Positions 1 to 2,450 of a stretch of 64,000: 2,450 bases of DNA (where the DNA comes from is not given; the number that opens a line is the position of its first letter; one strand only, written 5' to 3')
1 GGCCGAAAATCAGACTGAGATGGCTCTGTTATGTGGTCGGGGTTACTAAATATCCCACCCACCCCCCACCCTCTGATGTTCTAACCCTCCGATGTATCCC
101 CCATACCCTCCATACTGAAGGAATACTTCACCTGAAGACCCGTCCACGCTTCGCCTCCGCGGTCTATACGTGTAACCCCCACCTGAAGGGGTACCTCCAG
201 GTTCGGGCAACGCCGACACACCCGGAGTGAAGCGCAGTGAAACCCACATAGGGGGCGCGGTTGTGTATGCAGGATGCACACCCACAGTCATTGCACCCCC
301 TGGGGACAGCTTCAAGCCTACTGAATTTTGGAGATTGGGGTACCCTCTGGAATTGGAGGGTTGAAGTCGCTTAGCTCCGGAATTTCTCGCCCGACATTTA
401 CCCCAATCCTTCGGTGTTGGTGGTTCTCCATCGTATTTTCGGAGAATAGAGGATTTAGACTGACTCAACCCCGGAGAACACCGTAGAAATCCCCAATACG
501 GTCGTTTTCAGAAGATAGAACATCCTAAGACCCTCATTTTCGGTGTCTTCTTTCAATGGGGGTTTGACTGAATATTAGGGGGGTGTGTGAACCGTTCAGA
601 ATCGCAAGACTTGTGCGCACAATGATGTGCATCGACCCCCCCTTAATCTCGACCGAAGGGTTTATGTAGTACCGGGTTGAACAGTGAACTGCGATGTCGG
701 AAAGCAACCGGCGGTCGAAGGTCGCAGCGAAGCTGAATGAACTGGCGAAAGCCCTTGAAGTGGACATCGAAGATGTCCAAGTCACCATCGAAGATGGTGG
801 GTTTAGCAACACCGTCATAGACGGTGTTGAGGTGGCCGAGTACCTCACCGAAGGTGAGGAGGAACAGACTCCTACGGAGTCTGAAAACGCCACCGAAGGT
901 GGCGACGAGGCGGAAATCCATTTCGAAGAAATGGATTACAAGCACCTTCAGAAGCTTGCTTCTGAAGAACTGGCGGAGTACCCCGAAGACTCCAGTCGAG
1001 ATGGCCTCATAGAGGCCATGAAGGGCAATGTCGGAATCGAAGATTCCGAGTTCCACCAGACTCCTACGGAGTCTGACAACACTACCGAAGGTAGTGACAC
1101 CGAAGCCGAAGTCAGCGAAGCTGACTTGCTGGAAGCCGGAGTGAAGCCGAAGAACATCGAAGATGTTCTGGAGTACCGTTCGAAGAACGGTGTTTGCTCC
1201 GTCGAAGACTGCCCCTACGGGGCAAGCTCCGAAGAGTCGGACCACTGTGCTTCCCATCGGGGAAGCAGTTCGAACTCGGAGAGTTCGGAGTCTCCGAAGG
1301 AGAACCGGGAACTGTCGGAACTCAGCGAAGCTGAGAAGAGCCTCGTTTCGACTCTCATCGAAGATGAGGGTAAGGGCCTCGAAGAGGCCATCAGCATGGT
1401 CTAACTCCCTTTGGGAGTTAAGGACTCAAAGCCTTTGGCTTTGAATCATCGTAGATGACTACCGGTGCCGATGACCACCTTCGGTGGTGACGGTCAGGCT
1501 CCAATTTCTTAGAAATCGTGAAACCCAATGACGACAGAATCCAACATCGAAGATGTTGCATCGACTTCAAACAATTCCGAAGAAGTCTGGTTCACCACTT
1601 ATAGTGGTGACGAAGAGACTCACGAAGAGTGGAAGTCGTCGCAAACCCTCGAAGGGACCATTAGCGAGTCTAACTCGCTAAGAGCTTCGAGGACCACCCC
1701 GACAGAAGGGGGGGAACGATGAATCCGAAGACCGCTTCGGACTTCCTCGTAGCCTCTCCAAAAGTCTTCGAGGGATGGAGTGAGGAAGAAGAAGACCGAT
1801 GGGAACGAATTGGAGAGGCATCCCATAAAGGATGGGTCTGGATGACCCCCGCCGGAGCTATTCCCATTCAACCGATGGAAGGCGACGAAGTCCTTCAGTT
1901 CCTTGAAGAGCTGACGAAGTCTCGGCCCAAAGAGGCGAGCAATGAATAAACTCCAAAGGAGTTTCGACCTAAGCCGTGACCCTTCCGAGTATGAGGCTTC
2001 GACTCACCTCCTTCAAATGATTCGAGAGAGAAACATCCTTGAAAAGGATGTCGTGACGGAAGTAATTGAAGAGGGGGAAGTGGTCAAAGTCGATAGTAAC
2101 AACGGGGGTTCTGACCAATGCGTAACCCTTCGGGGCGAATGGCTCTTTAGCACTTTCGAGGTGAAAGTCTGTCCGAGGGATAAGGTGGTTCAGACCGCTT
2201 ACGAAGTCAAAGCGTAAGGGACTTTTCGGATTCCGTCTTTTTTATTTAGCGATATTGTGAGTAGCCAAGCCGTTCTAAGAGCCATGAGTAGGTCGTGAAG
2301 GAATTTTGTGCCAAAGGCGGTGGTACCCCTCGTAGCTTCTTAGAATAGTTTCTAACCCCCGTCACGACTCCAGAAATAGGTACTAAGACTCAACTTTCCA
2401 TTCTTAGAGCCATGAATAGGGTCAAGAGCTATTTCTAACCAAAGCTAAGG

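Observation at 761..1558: Six perfect 15-19 nt palindromes centred on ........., written in-frame into the left-most genes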

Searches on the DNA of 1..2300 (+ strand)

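Call 15: search_dna_similar(query=window:1-2300:+, collection=phages, mode=distant, max_evalue=0.001)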
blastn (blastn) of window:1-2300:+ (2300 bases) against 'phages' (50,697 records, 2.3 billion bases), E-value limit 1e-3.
No match.
